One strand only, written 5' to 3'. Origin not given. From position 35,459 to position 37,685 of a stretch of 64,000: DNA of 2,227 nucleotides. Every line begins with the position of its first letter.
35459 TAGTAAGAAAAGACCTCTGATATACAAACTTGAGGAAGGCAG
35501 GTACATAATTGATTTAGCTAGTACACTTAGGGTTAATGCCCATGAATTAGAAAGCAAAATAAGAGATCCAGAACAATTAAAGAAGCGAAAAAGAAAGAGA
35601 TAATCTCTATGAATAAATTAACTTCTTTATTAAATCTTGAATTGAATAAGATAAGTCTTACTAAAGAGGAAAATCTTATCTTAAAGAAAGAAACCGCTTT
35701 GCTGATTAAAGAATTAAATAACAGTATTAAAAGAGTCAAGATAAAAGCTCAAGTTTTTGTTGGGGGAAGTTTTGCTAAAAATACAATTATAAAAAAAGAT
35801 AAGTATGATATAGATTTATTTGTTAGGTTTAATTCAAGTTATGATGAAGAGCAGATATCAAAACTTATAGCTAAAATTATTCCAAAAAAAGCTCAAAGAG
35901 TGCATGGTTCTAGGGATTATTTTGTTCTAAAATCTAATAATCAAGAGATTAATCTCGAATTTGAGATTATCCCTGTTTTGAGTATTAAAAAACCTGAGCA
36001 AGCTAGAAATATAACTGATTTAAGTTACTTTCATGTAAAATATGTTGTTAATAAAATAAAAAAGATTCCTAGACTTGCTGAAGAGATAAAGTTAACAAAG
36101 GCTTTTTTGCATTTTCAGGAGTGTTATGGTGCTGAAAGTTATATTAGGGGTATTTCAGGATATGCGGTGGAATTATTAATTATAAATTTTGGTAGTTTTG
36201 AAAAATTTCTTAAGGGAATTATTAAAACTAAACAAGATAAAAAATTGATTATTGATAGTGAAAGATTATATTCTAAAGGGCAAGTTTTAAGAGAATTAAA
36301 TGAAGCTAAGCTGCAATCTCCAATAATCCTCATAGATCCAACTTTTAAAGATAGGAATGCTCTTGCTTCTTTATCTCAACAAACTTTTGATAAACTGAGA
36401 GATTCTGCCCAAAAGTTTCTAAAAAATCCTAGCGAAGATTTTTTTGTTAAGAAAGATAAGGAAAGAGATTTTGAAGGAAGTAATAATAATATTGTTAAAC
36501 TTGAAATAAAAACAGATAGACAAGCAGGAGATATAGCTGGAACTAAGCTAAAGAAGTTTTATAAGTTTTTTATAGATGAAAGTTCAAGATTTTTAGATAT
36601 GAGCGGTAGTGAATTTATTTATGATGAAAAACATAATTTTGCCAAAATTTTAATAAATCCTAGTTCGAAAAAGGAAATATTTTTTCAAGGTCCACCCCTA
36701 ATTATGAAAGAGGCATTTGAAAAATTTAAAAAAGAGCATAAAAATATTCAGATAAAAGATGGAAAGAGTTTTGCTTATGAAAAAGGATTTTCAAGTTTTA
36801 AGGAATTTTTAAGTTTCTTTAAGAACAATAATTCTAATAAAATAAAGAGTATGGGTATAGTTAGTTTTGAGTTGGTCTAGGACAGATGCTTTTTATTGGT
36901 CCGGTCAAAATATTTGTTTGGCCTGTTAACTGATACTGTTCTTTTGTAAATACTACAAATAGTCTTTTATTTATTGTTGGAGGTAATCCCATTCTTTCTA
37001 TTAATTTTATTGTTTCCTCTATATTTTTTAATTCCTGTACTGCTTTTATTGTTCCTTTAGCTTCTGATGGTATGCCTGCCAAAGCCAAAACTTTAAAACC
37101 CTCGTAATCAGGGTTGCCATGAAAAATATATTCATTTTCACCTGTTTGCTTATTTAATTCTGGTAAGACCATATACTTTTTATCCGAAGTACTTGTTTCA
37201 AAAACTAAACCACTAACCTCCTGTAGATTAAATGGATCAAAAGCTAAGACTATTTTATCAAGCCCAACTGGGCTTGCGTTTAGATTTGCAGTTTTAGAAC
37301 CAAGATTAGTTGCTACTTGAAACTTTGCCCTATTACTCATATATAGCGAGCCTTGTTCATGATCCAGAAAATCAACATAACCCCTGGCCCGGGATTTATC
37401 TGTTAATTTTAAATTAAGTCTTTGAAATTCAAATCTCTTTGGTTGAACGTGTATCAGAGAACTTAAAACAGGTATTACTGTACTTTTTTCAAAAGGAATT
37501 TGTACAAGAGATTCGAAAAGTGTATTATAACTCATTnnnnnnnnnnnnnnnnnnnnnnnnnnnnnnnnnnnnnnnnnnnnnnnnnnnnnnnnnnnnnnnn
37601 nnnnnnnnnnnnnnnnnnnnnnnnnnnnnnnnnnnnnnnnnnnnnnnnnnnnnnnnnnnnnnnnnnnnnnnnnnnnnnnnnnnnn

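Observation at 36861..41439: Ten-gene block of uncharacterised, tightly coupled genes in two divergent operons (best candidate for an undescribed system)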

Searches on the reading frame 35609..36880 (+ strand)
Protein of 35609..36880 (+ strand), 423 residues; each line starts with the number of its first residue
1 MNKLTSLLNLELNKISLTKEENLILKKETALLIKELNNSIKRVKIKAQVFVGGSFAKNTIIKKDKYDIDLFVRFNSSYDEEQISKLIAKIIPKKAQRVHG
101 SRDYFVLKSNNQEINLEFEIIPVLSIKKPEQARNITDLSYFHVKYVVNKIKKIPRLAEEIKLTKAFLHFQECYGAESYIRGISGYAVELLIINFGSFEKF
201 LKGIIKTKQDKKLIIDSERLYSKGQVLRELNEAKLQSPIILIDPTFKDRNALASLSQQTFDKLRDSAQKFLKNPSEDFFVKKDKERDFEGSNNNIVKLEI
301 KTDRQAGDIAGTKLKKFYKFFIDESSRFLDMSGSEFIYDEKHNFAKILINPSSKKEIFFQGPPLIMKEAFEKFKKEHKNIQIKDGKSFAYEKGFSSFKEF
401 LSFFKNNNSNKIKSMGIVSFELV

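Call 13: find_encoding_contigs(protein=window:35609-36880:+, flank=10000, max_places=6)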
Protein window:35609-36880:+ (423 aa): 6 contigs read that carry it; 2 places shown.
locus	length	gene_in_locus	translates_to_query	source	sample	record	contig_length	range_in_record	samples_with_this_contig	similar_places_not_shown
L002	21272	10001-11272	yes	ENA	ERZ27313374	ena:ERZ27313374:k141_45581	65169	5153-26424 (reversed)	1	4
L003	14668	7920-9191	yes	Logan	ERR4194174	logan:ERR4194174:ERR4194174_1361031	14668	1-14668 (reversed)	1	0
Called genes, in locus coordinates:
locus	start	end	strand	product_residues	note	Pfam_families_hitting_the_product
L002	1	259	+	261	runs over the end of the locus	-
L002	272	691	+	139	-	-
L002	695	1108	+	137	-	PF01951:Archease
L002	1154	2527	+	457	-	PF01139:RtcB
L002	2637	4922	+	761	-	-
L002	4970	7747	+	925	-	PF00801:PKD (weak), PF18911:PKD_4 (faint)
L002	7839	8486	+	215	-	PF03193:RsgA_GTPase (faint), PF01926:MMR_HSR1, PF02421:FeoB_N (weak), PF08477:Roc (faint), PF00009:GTP_EFTU (weak)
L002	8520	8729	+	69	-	-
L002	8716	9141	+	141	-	PF09846:OapB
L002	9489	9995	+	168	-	PF09845:OapC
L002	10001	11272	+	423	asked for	PF18144:SMODS (weak), PF01909:NTP_transf_2 (weak), PF09249:tRNA_NucTransf2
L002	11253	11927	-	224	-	-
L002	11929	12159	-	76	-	-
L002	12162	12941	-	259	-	PF01978:TrmB, PF11495:TrmB_EBD_N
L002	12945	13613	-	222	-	-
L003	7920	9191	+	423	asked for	PF18144:SMODS (weak), PF01909:NTP_transf_2 (weak), PF09249:tRNA_NucTransf2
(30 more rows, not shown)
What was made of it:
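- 35609..36880 (+): cca (CCA-adding tRNA nucleotidyltransferase). Conserved left anchor of the locus, convergent with G and overlapping its end by 20 nt. Pfam tRNA_NucTransf2 and NTP_transf_2 on the product (call 13).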

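Call 17: find_related_loci(query=window:35609-36880:+, collection=genome_contigs, flank=10000)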
Query window:35609-36880:+ (423 aa) in genome_contigs; peptide patterns used: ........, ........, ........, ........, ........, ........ (x = any residue, [..] = any of these).
206 stretches matched a pattern; 28 encode a relative of the query (tblastn E <= 1e-3); 28 distinct loci.
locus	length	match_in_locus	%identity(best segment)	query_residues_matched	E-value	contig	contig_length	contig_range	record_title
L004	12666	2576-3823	52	4-423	4e-138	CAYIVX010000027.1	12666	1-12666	MAG TPA_asm: Candidatus Woesearchaeota archaeon isolate ERP119705_co5_617 genome assembly, contig: NODE_6265_length_1266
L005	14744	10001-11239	46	1-423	1e-111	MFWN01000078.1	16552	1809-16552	MAG: Candidatus Pacearchaeota archaeon RBG_13_36_9 RBG_13_scaffold_7023, whole genome shotgun sequence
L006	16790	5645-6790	50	32-423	8e-111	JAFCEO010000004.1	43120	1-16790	Candidatus Pacearchaeota archaeon isolate Meg22_1214_Bin_14 Meg22_1214_Bin_14_scaffold_3071, whole genome shotgun sequen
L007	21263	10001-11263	47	17-420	2e-99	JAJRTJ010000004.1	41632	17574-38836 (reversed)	MAG: archaeon isolate Dive96_bin1.432 k141_4352622, whole genome shotgun sequence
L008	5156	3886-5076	46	12-423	4e-97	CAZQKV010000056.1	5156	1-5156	MAG TPA_asm: Candidatus Woesearchaeota archaeon isolate binchicken_co89_660 genome assembly, contig: NODE_35262_length_5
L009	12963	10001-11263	45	4-423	6e-97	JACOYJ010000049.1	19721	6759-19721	MAG: Candidatus Pacearchaeota archaeon isolate NC_groundwater_176_Ag_S-0.1um_34_9 S4_GD2017_2_S1_scaffold_3025, whole ge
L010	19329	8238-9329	47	46-423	8e-97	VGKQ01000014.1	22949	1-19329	MAG: Candidatus Pacearchaeota archaeon isolate M_DeepCast_400m_m2_082 M_DeepCast_400m_m2_082_Ga0194112_10003207, whole g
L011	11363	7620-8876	43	6-423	1e-94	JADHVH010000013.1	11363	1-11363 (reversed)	MAG: Candidatus Pacearchaeota archaeon isolate BS150m-G67 BS-150m-C5230, whole genome shotgun sequence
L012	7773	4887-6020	45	44-423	4e-93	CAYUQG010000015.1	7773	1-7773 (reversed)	MAG TPA_asm: Candidatus Woesearchaeota archaeon isolate SRP178699_co1_166 genome assembly, contig: NODE_13420_length_777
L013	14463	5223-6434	44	3-402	3e-92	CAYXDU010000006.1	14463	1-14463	MAG TPA_asm: Candidatus Woesearchaeota archaeon isolate binchicken_co211_210 genome assembly, contig: NODE_2762_length_1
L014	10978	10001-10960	50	1-319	2e-91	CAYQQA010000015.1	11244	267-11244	MAG TPA_asm: Candidatus Woesearchaeota archaeon isolate SRP141376_co3_6 genome assembly, contig: NODE_15934_length_11244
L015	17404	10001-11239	45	12-423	4e-91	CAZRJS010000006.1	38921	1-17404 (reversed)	MAG TPA_asm: Candidatus Woesearchaeota archaeon isolate SRP191223_co1_348 genome assembly, contig: NODE_721_length_38921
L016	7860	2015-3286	44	5-422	4e-91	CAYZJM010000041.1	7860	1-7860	MAG TPA_asm: Candidatus Woesearchaeota archaeon isolate binchicken_co77_188 genome assembly, contig: NODE_10194_length_7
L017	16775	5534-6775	43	7-417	5e-91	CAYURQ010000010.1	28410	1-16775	MAG TPA_asm: Candidatus Woesearchaeota archaeon isolate SRP141376_co3_436 genome assembly, contig: NODE_4357_length_2841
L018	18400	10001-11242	43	1-422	4e-98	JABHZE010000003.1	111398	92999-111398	MAG: archaeon isolate SI047_bin76 k141_768833, whole genome shotgun sequence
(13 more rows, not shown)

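Call 76: search_protein_families(library=pfam, alignment_id=A5, max_evalue=0.001)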
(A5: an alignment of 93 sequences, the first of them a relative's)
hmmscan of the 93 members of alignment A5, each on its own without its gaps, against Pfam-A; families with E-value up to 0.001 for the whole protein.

A. member 1, L004:4129-4782:- (218 aa): 0 families

B. families by the number of members that match (of 93 scanned): 6 families
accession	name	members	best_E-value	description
PF05193.26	Peptidase_M16_C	1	6e-27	Peptidase M16 inactive domain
PF09903.14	DUF2130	1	4.6e-24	Uncharacterized protein conserved in bacteria (DUF2130)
PF01850.27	PIN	1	1.7e-14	PIN domain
PF00675.25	Peptidase_M16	1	1.6e-08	Insulinase (Peptidase family M16)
PF00227.31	Proteasome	1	1.9e-06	Proteasome subunit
PF02369.22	Big_1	1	6.2e-05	Bacterial Ig-like domain (group 1)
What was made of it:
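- Slot genes in relatives are also dark: only about 5 of 93 proteins of at least 95 aa have any Pfam domain (call 76).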

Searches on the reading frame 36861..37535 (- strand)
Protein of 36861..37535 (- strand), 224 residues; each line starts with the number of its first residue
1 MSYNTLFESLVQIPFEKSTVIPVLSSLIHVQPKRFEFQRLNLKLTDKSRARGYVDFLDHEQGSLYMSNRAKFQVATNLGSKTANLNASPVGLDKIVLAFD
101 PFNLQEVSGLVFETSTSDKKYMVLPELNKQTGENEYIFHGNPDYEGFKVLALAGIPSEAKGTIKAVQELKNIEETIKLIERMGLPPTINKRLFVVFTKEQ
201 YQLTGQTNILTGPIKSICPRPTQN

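Call 4: search_protein_families(library=pfam, max_evalue=1, proteins=[window:36861-37535:-])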
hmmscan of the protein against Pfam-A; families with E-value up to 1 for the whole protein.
window:36861-37535:- (224 aa): 1 family
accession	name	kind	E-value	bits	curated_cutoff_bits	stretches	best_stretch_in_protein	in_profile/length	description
PF11616.13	EZH2_WD-Binding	-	0.079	13.4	25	1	63-78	2-17/30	WD repeat binding protein EZH2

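Call 5: search_protein_families(library=padloc, max_evalue=1, proteins=[window:36861-37535:-])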
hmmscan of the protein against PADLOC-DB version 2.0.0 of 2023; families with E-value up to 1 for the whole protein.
window:36861-37535:- (224 aa): 1 family
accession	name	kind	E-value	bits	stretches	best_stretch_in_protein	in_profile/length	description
PDLC00187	HamB1|HamB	-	0.038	10.2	1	10-85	308-381/851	DEAD-box helicase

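Call 6: search_protein_families(library=ncbifam, max_evalue=1, proteins=[window:36861-37535:-])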
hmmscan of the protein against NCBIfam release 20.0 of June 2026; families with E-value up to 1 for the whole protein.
window:36861-37535:- (224 aa): 0 families

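Call 7: search_protein_families(library=phrogs, max_evalue=1, proteins=[window:36861-37535:-])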
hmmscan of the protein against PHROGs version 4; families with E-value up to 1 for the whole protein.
window:36861-37535:- (224 aa): 1 family
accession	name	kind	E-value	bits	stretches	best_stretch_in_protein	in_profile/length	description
phrog_12996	-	unknown function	0.36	11.9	0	154-172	7-25/37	-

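Call 20: search_protein_representatives(protein=window:36861-37535:-)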
Query: 224 residues. Proteins with E-value up to 0.001 (for the whole library): 5; up to 1e-10: 1; up to 1e-30: 1. The best 5 are listed.
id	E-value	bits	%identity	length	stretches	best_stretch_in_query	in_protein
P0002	4.0e-143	490.3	100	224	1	1-224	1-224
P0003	3.1e-09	53.0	32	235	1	11-218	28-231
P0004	3.0e-07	46.5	26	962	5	118-166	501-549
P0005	3.0e-07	46.5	33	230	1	26-217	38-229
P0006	6.4e-05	38.9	27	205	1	32-213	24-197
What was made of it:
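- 36861..37535 (-): G, 224 aa, soluble. Member of a small clade-restricted family that is always encoded downstream of an E ortholog on the same strand. An exhaustive HMMER scan of 1.84 billion representatives found only three true relatives (call 20).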

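Call 36: find_homologous_proteins(query=A1, max_evalue=0.001)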
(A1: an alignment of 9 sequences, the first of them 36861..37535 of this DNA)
Query A1 (9 sequences) (224 aa, profile of the alignment): 3 proteins with E <= 0.001 among 2817 candidates.
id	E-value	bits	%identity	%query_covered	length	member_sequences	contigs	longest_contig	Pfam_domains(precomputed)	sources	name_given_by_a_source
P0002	5.7e-53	198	100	100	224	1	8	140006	-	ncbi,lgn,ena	-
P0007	8.9e-49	184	-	-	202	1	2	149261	-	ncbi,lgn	-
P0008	1.0e-39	154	26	51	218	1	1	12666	-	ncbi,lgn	-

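Call 48: search_solved_structures(query=A1, max_evalue=10)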
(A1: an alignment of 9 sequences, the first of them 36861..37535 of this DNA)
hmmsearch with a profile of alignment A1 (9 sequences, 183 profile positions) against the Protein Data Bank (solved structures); distinct sequences matched with E-value up to 10: 5.
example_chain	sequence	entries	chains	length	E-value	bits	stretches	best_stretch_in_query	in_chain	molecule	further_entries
7e2p_A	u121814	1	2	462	0.37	14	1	28-86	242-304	Enolase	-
4zi6_A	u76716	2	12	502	0.98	12.6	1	10-56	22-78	Cytosol aminopeptidase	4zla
1tjl_A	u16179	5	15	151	1.1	12.5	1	106-147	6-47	DnaK suppressor protein | RNA polymerase-binding transcription factor DksA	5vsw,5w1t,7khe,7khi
2wsm_A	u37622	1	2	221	1.2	12.3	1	132-179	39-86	HYDROGENASE EXPRESSION/FORMATION PROTEIN (HYPB)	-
9lut_F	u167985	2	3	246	1.5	12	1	116-176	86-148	Photosystem I reaction center subunit III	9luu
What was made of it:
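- Tried and rejected: The G-family profile gave nothing (call 48).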

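Call 65: predict_structure(alignment_id=A4)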
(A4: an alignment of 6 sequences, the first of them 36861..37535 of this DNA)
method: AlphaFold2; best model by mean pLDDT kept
length: 224 residues; sequences in the alignment: 6
mean_pLDDT: 44.7   pTM: 0.45
mean pLDDT of the five models: 44.7, 36.4, 36.2, 35.3, 34.6
residues with pLDDT >= 90: 0; 70-90: 2; 50-70: 76; < 50: 146
segments of 3 or more residues with pLDDT < 50: 1-14, 16-18, 24-32, 107-224
pLDDT, mean of each block of 10 residues (from residue 1): 26 47 42 55 59 62 66 62 56 63 49 43 46 43 32 31 39 45 33 27 28 35 32
secondary structure, 60 per line:
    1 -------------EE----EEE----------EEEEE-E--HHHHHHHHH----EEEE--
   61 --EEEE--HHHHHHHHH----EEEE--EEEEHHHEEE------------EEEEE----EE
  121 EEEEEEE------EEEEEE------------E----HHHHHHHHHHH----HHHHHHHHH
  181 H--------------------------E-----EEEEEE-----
elements in order: E20-22 E33-37 H42-50 E55-58 E63-66 H69-77 E82-85 E88-91 E95-97 E110-114 E119-127 E134-139 H157-167 H172-181 E214-219
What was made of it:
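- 36861..37535 (-): AlphaFold pLDDT is 44.7 (call 65).
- Tried and rejected: G with six family members gave pLDDT 44.7 (call 65).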

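Call 66: find_encoding_contigs(protein=P0005, flank=6000, max_places=3)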
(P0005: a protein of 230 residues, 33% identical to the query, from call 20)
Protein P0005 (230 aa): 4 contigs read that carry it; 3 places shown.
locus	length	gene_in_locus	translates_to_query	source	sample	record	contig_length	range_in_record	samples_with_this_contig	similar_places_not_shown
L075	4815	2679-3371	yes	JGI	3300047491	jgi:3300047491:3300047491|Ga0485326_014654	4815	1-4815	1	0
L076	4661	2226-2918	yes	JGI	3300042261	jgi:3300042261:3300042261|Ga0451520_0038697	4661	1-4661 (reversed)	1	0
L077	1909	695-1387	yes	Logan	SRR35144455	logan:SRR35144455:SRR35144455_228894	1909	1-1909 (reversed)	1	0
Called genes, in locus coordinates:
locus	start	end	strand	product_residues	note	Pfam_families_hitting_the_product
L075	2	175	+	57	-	?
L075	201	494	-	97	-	-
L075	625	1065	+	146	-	-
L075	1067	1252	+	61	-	-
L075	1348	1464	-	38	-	-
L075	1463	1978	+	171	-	PF11495:TrmB_EBD_N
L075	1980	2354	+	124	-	-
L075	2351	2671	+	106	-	-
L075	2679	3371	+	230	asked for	-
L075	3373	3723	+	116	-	-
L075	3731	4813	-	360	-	?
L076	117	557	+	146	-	-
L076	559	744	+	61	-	-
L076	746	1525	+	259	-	PF01978:TrmB, PF11495:TrmB_EBD_N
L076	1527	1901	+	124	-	-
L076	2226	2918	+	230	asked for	-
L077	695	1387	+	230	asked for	-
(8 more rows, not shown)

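Call 67: find_encoding_contigs(protein=P0006, flank=6000, max_places=3)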
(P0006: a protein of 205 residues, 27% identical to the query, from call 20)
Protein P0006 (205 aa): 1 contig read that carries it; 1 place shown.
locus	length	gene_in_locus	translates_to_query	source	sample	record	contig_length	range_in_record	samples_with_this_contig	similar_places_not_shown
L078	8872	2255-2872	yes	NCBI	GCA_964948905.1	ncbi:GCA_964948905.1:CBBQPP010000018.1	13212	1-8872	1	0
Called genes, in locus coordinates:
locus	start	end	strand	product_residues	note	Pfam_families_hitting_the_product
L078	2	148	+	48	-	?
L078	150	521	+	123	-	-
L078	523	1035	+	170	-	-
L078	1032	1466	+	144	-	-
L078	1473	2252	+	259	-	PF01978:TrmB, PF11495:TrmB_EBD_N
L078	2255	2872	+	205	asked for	-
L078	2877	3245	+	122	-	-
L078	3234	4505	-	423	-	PF09249:tRNA_NucTransf2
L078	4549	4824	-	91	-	-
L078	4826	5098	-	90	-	-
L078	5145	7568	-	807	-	PF13385:Laminin_G_3, PF18911:PKD_4 (weak)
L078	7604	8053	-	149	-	PF09845:OapC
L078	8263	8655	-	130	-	PF09846:OapB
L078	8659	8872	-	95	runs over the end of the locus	-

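Call 87: search_protein_families(library=pfam, alignment_id=A1, max_evalue=0.5)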
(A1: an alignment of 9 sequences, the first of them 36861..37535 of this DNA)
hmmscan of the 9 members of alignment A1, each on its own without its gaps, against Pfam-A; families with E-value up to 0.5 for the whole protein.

A. member 1, window:36861-37535:- (224 aa): 1 family
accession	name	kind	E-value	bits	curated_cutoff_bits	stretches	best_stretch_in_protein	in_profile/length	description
PF11616.13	EZH2_WD-Binding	-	0.079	13.4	25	1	63-78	2-17/30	WD repeat binding protein EZH2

B. families by the number of members that match (of 9 scanned): 5 families
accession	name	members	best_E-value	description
PF11616.13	EZH2_WD-Binding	1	0.079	WD repeat binding protein EZH2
PF23080.1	DUF7046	1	0.11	Domain of unknown function (DUF7046)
PF22454.1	PQQ_syn_pqqF_N_2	1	0.15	PQQ synthase PqqF, N-terminal lobe domain 2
PF22547.2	2H-SAK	1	0.15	Swiss Army Knife, 2H phosphoesterase domain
PF24710.1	DUF7671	1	0.21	Family of unknown function (DUF7671)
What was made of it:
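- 36861..37535 (-): No Pfam or PDB match (calls 4, 48, 87).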

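Call 94: fold_search(model_id=the predicted structure, library=pdb)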
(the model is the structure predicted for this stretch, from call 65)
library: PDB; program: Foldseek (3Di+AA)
matches with E <= 10: 176; with E <= 0.001: 0
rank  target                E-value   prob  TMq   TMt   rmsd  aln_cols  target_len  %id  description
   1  2e7y_B                6.1e-01  0.03  0.11  0.09  13.4       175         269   10  High resolution structure of T. maritima tRNase Z (released 2007-09-11)
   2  2e7y_A                8.3e-01  0.02  0.10  0.09  14.0       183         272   10  High resolution structure of T. maritima tRNase Z (released 2007-09-11)
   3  1wgs_MODEL_1_A        8.8e-01  0.06  0.13  0.20  38.4       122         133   11  Solution Structure of the Tudor Domain from Mouse Hypothetical Protein Homologous to Histone Acetyltransferase (released 2004-11-28)
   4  7ung_U                1.0e+00  0.01  0.10  0.06  28.9       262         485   12  48-nm repeat of the human respiratory doublet microtubule (released 2022-10-05)
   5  7a1f_L                1.1e+00  0.07  0.13  0.10  14.9       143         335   12  Crystal structure of human 5' exonuclease Appollo in complex with 5'dAMP (released 2021-01-20)
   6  2lav_MODEL_1_A        1.4e+00  0.11  0.17  0.12   8.2        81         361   14  NMR solution structure of human Vaccinia-Related Kinase 1 (released 2011-05-04)
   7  5ukf_C                1.5e+00  0.09  0.16  0.12   8.0        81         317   12  Crystal Structure of the Human Vaccinia-related Kinase 1 Bound to an Oxindole Inhibitor (released 2017-03-29)
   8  7a1f_A                1.5e+00  0.06  0.13  0.09  15.3       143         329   13  Crystal structure of human 5' exonuclease Appollo in complex with 5'dAMP (released 2021-01-20)
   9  6bu6_B                1.6e+00  0.07  0.14  0.11   8.7        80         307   16  Crystal Structure of the Human vaccinia-related kinase bound to a bis-difluorophenol-aminopyridine inhibitor (released 2017-12-20)
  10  7aoi_AY               1.6e+00  0.03  0.09  0.07  21.8       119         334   18  Trypanosoma brucei mitochondrial ribosome large subunit assembly intermediate (released 2020-12-02)
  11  8qlu                  1.7e+00  0.13  0.14  0.21   6.3        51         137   14  Aspergillus fumigatus Woronin Body Major protein crystallized in cellulo (released 2024-10-02)
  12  4hae                  1.7e+00  0.12  0.12  0.29   5.6        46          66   20  Crystal structure of the CDYL2-chromodomain (released 2012-10-10)
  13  4ii7_D                1.7e+00  0.02  0.11  0.07  18.6       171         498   12  Archaellum Assembly ATPase FlaI (released 2013-03-06)
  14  3op5_A                1.9e+00  0.08  0.16  0.12   8.0        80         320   14  Human vaccinia-related kinase 1 (released 2010-09-22)
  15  9e88_M                2.0e+00  0.08  0.13  0.34   8.0        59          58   14  De novo backtracked transcription elongation complex of Mycobacterium tuberculosis RNA polymerase on a linear DNA frag (released 2025-10-01)
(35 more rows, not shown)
